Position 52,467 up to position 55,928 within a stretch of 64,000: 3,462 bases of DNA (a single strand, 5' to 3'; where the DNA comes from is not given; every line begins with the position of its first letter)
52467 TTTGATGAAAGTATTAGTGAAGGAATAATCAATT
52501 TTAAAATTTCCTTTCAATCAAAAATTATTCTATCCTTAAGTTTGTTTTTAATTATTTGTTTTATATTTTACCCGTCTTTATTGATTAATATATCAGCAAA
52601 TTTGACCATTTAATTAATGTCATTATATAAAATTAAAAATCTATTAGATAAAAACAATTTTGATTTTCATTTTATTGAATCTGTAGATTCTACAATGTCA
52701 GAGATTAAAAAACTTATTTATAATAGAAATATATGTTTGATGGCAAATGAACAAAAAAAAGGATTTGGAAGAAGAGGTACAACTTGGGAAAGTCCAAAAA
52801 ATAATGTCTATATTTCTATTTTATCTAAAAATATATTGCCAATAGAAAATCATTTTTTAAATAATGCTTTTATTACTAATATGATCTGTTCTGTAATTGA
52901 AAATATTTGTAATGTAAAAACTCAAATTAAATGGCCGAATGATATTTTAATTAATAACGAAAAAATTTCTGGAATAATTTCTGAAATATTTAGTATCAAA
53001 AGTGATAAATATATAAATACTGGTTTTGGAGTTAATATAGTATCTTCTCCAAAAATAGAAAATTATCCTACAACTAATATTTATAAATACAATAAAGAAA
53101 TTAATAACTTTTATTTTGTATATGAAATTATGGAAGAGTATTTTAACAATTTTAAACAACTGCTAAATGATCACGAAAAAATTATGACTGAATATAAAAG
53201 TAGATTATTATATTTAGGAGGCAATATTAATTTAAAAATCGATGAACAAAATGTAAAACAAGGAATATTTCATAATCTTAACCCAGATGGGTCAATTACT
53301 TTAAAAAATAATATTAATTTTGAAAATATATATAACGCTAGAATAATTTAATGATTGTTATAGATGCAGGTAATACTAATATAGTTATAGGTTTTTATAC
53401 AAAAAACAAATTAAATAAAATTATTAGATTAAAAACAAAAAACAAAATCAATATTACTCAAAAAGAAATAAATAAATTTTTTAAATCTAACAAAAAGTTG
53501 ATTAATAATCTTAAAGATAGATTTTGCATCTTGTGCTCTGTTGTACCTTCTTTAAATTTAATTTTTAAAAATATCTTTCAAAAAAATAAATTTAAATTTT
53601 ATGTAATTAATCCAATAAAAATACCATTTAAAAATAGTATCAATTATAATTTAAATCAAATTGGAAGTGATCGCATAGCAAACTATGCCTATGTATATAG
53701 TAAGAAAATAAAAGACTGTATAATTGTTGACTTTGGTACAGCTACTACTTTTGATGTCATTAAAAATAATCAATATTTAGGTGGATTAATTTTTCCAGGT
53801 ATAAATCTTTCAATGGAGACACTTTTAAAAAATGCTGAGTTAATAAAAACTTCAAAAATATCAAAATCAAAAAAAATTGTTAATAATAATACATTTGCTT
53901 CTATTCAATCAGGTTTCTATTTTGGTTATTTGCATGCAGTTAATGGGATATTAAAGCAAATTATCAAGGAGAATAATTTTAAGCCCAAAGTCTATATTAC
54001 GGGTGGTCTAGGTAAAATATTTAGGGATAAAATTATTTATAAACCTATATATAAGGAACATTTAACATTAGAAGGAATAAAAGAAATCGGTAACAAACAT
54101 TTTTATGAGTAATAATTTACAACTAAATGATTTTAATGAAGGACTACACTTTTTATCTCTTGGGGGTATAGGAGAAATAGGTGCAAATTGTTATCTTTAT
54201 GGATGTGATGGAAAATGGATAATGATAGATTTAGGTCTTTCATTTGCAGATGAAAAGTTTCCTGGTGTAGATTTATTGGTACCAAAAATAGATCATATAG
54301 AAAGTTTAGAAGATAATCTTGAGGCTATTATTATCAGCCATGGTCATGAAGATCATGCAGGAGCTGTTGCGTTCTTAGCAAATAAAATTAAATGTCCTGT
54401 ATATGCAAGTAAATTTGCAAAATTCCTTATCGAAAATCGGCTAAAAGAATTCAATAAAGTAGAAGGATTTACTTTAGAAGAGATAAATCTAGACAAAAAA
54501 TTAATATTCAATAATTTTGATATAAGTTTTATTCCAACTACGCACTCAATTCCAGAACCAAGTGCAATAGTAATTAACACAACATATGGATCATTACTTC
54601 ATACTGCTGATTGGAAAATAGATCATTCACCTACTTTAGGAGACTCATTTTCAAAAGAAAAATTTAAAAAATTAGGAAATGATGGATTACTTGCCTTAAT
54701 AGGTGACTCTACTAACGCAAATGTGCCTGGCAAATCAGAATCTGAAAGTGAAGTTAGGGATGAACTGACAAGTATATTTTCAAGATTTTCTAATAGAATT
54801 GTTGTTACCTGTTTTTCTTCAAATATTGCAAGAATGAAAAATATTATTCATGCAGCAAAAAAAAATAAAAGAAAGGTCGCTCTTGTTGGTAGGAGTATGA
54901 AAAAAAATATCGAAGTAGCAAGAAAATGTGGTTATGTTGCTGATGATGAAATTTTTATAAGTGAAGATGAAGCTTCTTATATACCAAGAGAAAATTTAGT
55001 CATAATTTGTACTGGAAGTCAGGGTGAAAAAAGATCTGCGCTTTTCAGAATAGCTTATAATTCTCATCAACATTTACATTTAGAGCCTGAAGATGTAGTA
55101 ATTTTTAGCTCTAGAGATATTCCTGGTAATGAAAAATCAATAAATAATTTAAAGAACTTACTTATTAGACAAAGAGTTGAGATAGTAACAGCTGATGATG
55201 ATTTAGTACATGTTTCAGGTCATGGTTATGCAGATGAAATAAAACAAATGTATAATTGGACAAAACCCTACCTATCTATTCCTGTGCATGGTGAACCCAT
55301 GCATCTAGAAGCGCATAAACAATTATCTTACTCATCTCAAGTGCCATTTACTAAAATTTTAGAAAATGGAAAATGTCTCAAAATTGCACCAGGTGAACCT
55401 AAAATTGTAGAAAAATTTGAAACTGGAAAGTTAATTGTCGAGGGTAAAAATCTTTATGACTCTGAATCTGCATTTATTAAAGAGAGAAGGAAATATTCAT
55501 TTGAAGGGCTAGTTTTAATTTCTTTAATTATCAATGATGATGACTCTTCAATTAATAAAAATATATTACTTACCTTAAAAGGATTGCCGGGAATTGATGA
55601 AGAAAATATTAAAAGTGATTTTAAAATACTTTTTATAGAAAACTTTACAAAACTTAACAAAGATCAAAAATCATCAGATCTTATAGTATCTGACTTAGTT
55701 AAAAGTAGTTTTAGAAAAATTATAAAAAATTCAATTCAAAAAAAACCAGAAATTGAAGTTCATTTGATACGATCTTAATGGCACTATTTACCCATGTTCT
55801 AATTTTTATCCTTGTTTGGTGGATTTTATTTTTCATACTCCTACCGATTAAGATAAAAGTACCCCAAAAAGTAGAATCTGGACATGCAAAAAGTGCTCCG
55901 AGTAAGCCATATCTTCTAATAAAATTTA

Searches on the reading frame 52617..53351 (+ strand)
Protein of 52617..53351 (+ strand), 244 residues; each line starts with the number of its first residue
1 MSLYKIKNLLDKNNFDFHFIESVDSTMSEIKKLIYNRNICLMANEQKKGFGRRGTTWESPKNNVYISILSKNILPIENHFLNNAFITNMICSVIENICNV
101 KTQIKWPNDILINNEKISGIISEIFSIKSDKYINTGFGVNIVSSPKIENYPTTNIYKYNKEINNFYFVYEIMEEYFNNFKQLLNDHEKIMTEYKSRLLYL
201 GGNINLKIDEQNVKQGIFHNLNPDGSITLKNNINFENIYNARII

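Call 60: search_protein_families(library=pfam, max_evalue=1e-8, proteins=[window:52617-53351:+])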
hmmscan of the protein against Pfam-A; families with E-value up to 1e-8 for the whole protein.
window:52617-53351:+ (244 aa): 1 family
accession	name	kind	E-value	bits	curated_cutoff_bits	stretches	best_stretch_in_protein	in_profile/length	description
PF03099.24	BPL_LplA_LipB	-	6e-16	59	21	1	21-137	3-130/133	Biotin/lipoate A/B protein ligase family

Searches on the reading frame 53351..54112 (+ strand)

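Call 60: search_protein_families(library=pfam, max_evalue=1e-8, proteins=[window:53351-54112:+])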
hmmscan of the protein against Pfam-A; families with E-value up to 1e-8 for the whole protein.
window:53351-54112:+ (253 aa): 1 family
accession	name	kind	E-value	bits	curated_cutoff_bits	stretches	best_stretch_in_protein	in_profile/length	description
PF03309.20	Pan_kinase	-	1.7e-47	162.4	24.7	1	1-202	1-204/205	Type III pantothenate kinase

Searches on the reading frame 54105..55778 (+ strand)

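Call 60: search_protein_families(library=pfam, max_evalue=1e-8, proteins=[window:54105-55778:+])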
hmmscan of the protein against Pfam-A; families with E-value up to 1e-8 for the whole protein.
window:54105-55778:+ (557 aa): 3 families
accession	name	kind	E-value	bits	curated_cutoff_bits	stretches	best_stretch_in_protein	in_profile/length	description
PF22505.1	RNase_J_b_CASP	-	3.7e-44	150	27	1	230-352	2-125/126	Ribonuclease J, beta-CASP domain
PF00753.33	Lactamase_B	-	8.4e-14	52.4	22.7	1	24-169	3-149/196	Metallo-beta-lactamase superfamily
PF07521.17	RMMBL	-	6.5e-10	39.3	21.6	0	366-407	10-51/63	Zn-dependent metallo-hydrolase RNA specificity domain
